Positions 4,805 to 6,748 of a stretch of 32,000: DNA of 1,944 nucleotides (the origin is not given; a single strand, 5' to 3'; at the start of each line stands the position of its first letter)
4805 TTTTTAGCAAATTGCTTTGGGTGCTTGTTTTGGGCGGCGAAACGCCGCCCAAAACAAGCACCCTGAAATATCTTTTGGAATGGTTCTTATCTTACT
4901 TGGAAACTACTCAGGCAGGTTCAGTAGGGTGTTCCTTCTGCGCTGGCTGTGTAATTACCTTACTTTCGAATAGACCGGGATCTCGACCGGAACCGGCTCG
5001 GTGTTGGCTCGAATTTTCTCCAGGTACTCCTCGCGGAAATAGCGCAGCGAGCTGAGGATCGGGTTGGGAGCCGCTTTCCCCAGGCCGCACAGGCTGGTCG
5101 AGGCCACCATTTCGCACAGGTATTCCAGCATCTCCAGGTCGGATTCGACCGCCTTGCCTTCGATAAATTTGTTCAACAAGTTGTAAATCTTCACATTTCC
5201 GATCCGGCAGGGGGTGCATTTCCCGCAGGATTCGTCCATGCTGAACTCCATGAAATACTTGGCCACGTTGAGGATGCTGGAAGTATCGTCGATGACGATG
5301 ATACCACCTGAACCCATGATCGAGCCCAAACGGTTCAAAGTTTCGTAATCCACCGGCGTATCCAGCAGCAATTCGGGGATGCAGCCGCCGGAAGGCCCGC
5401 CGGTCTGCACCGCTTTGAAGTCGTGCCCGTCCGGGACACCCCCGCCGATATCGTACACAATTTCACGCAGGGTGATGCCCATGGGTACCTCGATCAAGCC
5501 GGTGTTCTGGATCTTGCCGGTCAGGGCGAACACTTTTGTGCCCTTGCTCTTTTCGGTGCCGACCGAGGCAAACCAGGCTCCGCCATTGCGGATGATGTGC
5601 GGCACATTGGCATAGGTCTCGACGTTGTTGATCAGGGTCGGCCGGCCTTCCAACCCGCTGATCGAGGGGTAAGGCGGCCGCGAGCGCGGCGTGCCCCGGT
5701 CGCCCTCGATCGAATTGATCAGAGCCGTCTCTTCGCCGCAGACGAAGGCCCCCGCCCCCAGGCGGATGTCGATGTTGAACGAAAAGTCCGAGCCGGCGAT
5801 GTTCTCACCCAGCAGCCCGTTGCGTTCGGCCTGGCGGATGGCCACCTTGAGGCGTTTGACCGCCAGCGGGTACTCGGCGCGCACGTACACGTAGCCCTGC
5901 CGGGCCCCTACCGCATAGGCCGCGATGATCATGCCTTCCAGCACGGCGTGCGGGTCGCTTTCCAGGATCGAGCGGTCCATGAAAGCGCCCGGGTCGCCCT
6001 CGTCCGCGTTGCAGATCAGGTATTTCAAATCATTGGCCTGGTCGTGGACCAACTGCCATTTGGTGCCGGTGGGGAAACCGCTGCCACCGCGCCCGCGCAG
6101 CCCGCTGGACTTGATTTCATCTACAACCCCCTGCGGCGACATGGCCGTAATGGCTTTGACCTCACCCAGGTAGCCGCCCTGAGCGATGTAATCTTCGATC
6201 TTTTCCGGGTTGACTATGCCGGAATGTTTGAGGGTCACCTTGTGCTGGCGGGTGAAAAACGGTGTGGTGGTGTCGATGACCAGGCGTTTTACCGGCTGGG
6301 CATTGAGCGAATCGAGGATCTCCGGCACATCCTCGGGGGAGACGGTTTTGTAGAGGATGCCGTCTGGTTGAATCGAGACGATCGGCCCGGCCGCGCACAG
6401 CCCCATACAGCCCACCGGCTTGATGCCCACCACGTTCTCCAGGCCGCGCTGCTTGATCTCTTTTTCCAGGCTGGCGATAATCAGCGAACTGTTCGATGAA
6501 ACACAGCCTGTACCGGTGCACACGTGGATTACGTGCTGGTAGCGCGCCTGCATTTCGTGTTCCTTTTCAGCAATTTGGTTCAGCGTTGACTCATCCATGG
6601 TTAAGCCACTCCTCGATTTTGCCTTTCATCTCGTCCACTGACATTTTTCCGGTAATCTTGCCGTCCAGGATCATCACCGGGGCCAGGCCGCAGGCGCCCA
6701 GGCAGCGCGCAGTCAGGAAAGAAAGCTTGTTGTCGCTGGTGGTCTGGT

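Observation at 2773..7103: Hydrogenase-less NuoE/NuoF - 2Fe-2S ferredoxin - PAS - PP2C operon: a candidate NAD(H)/ferredoxin redox-sensing signalling module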

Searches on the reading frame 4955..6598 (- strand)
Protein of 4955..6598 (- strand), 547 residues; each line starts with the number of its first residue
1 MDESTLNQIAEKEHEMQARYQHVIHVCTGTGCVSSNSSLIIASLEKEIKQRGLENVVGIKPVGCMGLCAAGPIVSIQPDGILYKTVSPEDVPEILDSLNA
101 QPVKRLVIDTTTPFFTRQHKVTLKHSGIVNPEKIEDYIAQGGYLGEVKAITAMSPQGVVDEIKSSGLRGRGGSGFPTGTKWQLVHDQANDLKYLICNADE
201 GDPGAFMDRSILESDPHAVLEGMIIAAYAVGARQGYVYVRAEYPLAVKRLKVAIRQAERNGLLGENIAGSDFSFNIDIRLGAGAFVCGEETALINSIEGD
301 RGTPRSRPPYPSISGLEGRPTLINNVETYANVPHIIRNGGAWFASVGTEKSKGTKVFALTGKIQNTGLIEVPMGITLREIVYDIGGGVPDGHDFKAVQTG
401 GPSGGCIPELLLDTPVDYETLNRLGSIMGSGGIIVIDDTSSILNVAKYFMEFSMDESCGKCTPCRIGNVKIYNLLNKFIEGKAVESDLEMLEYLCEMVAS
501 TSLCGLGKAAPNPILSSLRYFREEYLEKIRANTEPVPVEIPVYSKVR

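Call 3: search_protein_families(library=pfam, proteins=[window:4955-6598:-], max_evalue=0.01)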
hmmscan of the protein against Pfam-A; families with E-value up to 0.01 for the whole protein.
window:4955-6598:- (547 aa): 5 families
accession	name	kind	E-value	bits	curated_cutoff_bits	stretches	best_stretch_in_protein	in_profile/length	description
PF01512.22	Complex1_51K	-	6.7e-49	166.1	31.2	1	162-334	1-150/150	Nuo51 FMN-binding domain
PF10589.14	NADH_4Fe-4S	-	2.6e-31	107.8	23.5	1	445-527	2-84/85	NADH-ubiquinone oxidoreductase-F iron-sulfur binding region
PF01257.25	2Fe-2S_thioredx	-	3.4e-10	40.4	24.8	1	16-98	60-144/145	Thioredoxin-like [2Fe-2S] ferredoxin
PF10531.15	SLBB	-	6.9e-06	26.2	27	1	356-404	1-52/55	SLBB domain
PF22461.2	SLBB_2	-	0.00011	22.7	27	1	356-402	2-49/79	SLBB domain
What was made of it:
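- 4955..6598 (-): hoxF: FMN/NADH-binding subunit with an N-terminal [2Fe-2S] domain and the N3 [4Fe-4S] site. Pfam domains (call 3).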

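Call 4: search_protein_families(library=ncbifam, proteins=[window:4955-6598:-], max_evalue=0.01)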
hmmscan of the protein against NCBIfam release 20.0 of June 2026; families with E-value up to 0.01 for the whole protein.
window:4955-6598:- (547 aa): 14 families
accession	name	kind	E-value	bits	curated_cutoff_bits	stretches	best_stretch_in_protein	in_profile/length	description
TIGR01959.1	nuoF_fam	equivalog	1.1e-147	491.8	558.65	1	130-529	10-410/410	NADH-quinone oxidoreductase subunit NuoF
NF008436.0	PRK11278.1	equivalog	4.5e-118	395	749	1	118-532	11-429/448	NADH-quinone oxidoreductase subunit NuoF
NF010120.0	PRK13596.1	equivalog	8.7e-117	390.3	389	1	142-533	27-421/433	NADH-quinone oxidoreductase subunit NuoF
NF041612.1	fdxn_Clost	equivalog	4.9e-14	52.7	150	1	31-108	23-102/102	2Fe-2S ferredoxin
TIGR01945.1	rnfC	subfamily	2.4e-12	46.1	245.95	1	145-257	111-221/435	RnfABCDGE type electron transport complex subunit C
TIGR04481.1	PR_assoc_PrdC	equivalog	3.9e-12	45.7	490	1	156-406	74-287/425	proline reductase-associated electron transfer protein PrdC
NF003454.1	PRK05035.1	equivalog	1.2e-11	43.8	345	1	146-258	114-223/556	electron transport complex subunit RsxC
NF041613.1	fdxn_Azotob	equivalog_domain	3e-08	33.9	195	1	30-96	22-88/107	2Fe-2S ferredoxin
NF005722.0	PRK07539.1-2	equivalog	2.4e-07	31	141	1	21-97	77-155/157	NADH-quinone oxidoreductase subunit NuoE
NF004638.0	PRK05988.1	equivalog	1.1e-06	28.5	198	1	19-98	76-157/159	formate dehydrogenase subunit gamma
NF005725.0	PRK07539.1-5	equivalog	2.4e-06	27.4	220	1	21-99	92-172/174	NADH-quinone oxidoreductase subunit NuoE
TIGR01958.1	nuoE_fam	subfamily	3e-06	27.4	142.4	1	21-98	68-147/148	NADH-quinone oxidoreductase subunit NuoE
NF005747.0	PRK07571.1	equivalog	1.5e-05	24.7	224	1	16-98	84-168/173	bidirectional hydrogenase complex protein HoxE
NF005724.0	PRK07539.1-4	equivalog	0.00042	20.2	280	1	23-103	95-177/240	NADH-quinone oxidoreductase subunit NuoE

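Call 48: find_related_loci(query=window:4955-6598:-, collection=metagenome_contigs, flank=10000)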
Query window:4955-6598:- (547 aa) in metagenome_contigs; peptide patterns used: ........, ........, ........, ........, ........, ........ (x = any residue, [..] = any of these).
600 stretches matched a pattern (row limit reached: there are more); 593 encode a relative of the query (tblastn E <= 1e-3); the best 80 are kept; 80 distinct loci.
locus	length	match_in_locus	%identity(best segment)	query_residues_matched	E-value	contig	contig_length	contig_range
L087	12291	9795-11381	63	1-530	0e+0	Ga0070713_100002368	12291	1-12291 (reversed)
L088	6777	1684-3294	61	1-538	0e+0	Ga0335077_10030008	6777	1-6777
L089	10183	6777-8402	59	1-538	0e+0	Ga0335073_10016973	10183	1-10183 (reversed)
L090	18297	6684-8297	61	1-538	0e+0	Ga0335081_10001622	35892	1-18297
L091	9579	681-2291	61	1-538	0e+0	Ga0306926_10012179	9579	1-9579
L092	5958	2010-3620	61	1-538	0e+0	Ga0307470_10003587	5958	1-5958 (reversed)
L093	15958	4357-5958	63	1-539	0e+0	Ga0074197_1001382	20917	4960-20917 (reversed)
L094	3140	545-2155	61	1-538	0e+0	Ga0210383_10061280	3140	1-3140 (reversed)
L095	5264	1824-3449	59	1-538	0e+0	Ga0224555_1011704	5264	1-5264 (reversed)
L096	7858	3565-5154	60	1-530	0e+0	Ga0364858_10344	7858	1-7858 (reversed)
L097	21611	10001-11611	61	1-538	0e+0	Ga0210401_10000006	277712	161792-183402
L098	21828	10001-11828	62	1-529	0e+0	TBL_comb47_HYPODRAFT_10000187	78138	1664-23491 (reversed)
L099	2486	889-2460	60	6-525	0e+0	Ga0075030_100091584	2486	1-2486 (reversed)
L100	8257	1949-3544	58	20-538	0e+0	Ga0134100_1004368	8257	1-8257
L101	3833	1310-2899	61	1-532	0e+0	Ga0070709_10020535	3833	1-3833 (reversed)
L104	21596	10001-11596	57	20-538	0e+0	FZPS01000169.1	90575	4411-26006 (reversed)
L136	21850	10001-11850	56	17-529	0e+0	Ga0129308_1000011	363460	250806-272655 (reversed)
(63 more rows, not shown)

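Call 56: list_cluster_members(proteins=[P0001, window:4955-6598:-, window:3934-4428:-, window:4468-4794:-, window:6591-7103:-])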
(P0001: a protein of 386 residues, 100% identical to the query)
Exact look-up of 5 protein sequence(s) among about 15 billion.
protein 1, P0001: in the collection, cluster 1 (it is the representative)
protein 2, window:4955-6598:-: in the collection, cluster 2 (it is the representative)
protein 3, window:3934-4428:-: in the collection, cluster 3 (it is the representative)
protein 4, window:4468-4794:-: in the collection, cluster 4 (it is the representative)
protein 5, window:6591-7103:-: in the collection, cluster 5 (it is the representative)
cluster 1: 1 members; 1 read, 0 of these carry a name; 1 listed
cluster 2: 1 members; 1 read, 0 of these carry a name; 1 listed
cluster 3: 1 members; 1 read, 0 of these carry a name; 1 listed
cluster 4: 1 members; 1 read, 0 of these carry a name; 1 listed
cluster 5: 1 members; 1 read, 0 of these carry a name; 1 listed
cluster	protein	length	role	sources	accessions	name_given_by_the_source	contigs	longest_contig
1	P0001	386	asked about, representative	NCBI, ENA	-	-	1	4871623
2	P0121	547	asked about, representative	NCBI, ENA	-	-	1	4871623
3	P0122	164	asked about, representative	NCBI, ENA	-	-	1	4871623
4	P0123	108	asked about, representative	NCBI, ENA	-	-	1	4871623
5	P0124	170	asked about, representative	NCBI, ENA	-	-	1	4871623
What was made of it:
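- Tried and rejected: Cluster look-up gave no organism name, only the 4,871,623-bp contig flag (call 56).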

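Call 60: find_homologous_proteins(query=L093:7226-8647:+, max_evalue=1e-20)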
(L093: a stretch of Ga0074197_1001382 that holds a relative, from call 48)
Query L093:7226-8647:+ (473 aa): 8000 proteins with E <= 1e-20 among 8000 candidates; the best 120 are listed.
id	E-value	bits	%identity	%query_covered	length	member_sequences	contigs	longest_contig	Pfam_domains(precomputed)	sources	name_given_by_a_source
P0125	0.0e+0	1022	95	100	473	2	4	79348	PF00374.25,PF27537.1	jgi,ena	-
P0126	0.0e+0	1015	94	100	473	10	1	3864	PF00374.25,PF27537.1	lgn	-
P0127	2.0e-271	919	85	100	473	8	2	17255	PF00374.25,PF27537.1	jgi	jgi:NAD-reducing hydrogenase large subunit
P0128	5.0e-271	917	84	100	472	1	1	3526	PF00374.25,PF27537.1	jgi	jgi:NAD-reducing hydrogenase large subunit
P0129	7.4e-270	914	83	100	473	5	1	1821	PF00374.25,PF27537.1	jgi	jgi:NAD-reducing hydrogenase large subunit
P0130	2.9e-269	912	83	100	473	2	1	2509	PF00374.25,PF27537.1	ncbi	-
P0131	1.4e-266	903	82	100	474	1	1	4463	PF00374.25,PF27537.1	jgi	jgi:NAD-reducing hydrogenase large subunit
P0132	3.5e-266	901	82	100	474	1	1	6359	PF00374.25,PF27537.1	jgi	jgi:NAD-reducing hydrogenase large subunit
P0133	3.6e-266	901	82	100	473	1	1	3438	PF00374.25,PF27537.1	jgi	jgi:NAD-reducing hydrogenase large subunit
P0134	2.4e-265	899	82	100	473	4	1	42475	PF00374.25,PF27537.1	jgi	jgi:NAD-reducing hydrogenase large subunit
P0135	1.1e-262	890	81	100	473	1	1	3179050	PF00374.25,PF27537.1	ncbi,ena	-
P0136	1.5e-262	889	81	100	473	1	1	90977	PF00374.25,PF27537.1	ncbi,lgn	-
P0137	2.5e-262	889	82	100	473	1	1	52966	PF00374.25,PF27537.1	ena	-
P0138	2.4e-261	885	81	100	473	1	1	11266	PF00374.25,PF27537.1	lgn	-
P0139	6.2e-261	884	80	100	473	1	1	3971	PF00374.25,PF27537.1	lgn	-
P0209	1.1e-222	758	68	100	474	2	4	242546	PF00374.25,PF27537.1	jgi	jgi:NAD-reducing hydrogenase large subunit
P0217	1.9e-221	754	69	100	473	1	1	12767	PF00374.25,PF27537.1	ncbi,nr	ncbi:MAG TPA: Ni/Fe hydrogenase subunit alpha [Levilinea sp.]|nr:Ni/Fe hydrogenase subunit alpha [Le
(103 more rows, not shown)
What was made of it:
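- Tried and rejected: A first HoxH search seeded with the L093 sequence hit a Desulfobulbus-type clade (call 60).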

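Call 61: find_encoding_contigs(protein=P0217, flank=10000, max_places=3)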
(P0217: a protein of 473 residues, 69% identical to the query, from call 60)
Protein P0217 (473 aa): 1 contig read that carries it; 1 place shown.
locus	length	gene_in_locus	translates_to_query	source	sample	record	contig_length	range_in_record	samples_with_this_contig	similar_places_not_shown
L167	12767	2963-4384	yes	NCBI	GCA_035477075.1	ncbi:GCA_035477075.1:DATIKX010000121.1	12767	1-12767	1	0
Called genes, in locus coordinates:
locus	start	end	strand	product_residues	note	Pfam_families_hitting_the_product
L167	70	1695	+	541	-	PF01257:2Fe-2S_thioredx, PF01512:Complex1_51K, PF10531:SLBB (weak), PF10589:NADH_4Fe-4S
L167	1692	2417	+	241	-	PF13510:Fer2_4, PF00111:Fer2, PF10588:NADH-G_4Fe-4S_3, PF22117:Fer4_Nqo3, PF13183:Fer4_8, PF12838:Fer4_7, PF13187:Fer4_9 (weak), PF13237:Fer4_10 (weak), +6 more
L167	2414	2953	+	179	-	PF01058:Oxidored_q6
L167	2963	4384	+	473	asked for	PF27537:HoxH, PF00374:NiFeSe_Hases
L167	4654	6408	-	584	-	PF02730:AFOR_N, PF01314:AFOR_C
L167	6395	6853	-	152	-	PF13247:Fer4_11, PF12838:Fer4_7, PF13187:Fer4_9, PF25160:LdpA_Fe-S-bd, PF00037:Fer4, PF12797:Fer4_2 (weak), PF12837:Fer4_6, PF12838:Fer4_7, +7 more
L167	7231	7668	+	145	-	PF04892:VanZ-LLP1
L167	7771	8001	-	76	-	PF09685:MamF_MmsF (weak)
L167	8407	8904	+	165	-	PF13302:Acetyltransf_3, PF00583:Acetyltransf_1 (weak)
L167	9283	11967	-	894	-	PF01055:Glyco_hydro_31_2nd, PF21365:Glyco_hydro_31_3rd, PF17137:DUF5110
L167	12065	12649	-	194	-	PF00440:TetR_N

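Call 63: find_homologous_proteins(query=P0217, max_evalue=1e-20)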
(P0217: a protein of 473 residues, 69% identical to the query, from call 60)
Query P0217 (473 aa): 8000 proteins with E <= 1e-20 among 8000 candidates; the best 120 are listed.
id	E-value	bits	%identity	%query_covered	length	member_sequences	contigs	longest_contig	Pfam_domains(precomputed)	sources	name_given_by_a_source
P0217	0.0e+0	1094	100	100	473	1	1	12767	PF00374.25,PF27537.1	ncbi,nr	ncbi:MAG TPA: Ni/Fe hydrogenase subunit alpha [Levilinea sp.]|nr:Ni/Fe hydrogenase subunit alpha [Le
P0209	4.3e-279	944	85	100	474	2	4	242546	PF00374.25,PF27537.1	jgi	jgi:NAD-reducing hydrogenase large subunit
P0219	4.7e-268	908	82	100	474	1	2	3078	PF00374.25,PF27537.1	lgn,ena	-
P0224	9.9e-267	903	82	100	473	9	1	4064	PF00374.25,PF27537.1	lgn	-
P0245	3.2e-264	895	81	100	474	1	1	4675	PF00374.25,PF27537.1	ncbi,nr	ncbi:MAG: Ni/Fe hydrogenase subunit alpha [Anaerolineae bacterium]|nr:Ni/Fe hydrogenase subunit alph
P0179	4.7e-264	894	81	100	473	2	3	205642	PF00374.25,PF27537.1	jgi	-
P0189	4.9e-262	888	81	100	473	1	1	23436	PF00374.25,PF27537.1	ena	-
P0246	2.5e-261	885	84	94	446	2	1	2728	PF00374.25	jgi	jgi:NAD-reducing hydrogenase large subunit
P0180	2.6e-261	885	79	100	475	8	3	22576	PF00374.25,PF27537.1,PF00346.25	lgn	-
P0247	2.4e-260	882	79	100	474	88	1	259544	PF00374.25,PF27537.1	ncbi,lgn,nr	ncbi:MAG: Ni/Fe hydrogenase subunit alpha [Chloroflexi bacterium]|nr:Ni/Fe hydrogenase subunit alpha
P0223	4.7e-260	881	80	100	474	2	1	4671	PF00374.25,PF27537.1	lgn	-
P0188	1.8e-259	879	80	100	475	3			PF00374.25,PF27537.1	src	-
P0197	2.1e-259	879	79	100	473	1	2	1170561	PF00374.25,PF27537.1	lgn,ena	-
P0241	1.3e-258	876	79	100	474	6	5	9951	PF00374.25,PF27537.1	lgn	-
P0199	3.0e-258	875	78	100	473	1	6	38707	PF00374.25,PF27537.1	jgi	jgi:NAD-reducing hydrogenase large subunit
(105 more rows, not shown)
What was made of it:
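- All five cassette proteins carry that flag (calls 56, 63).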

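Call 64: find_encoding_contigs(protein=P0247, flank=10000, max_places=2)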
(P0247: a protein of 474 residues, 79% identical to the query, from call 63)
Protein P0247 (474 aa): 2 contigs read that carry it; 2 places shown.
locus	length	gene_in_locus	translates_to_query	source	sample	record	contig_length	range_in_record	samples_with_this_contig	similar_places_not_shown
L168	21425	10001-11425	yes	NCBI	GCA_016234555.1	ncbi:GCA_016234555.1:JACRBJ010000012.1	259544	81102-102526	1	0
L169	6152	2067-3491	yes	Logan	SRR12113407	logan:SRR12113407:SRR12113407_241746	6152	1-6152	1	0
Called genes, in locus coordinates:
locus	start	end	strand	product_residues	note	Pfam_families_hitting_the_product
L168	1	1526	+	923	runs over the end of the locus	-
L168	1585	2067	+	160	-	PF02915:Rubrerythrin, PF13668:Ferritin_2 (faint)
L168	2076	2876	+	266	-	PF02634:FdhD-NarQ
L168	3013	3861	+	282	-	PF01226:Form_Nir_trans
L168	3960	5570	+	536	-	PF01590:GAF, PF13185:GAF_2, PF11849:DUF3369 (faint), PF01590:GAF, PF13185:GAF_2, PF13492:GAF_3, PF07730:HisKA_3, PF02518:HATPase_c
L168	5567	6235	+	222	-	PF00072:Response_reg, PF00196:GerE, PF08281:Sigma70_r4_2 (weak)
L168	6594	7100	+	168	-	PF01257:2Fe-2S_thioredx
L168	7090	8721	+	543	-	PF01257:2Fe-2S_thioredx, PF01512:Complex1_51K, PF10531:SLBB (weak), PF10589:NADH_4Fe-4S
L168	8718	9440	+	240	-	PF13510:Fer2_4, PF00111:Fer2, PF10588:NADH-G_4Fe-4S_3, PF22117:Fer4_Nqo3, PF12837:Fer4_6 (weak), PF13183:Fer4_8, PF12838:Fer4_7, PF13187:Fer4_9 (weak), +5 more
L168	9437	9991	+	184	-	PF01058:Oxidored_q6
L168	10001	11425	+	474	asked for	PF27537:HoxH, PF00374:NiFeSe_Hases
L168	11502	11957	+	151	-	-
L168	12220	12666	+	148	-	PF00571:CBS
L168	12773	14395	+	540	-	PF01476:LysM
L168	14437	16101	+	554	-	PF01476:LysM (faint), PF01551:Peptidase_M23 (weak)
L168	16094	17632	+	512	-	PF01476:LysM (weak)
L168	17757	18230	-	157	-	PF14358:DUF4405 (faint)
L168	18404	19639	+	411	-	PF07730:HisKA_3, PF02518:HATPase_c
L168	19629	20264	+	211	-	PF00072:Response_reg, PF08281:Sigma70_r4_2, PF00196:GerE, PF04545:Sigma70_r4 (faint)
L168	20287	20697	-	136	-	PF12663:DUF3788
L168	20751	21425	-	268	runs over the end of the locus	PF02567:PhzC-PhzF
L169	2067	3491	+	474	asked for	PF27537:HoxH, PF00374:NiFeSe_Hases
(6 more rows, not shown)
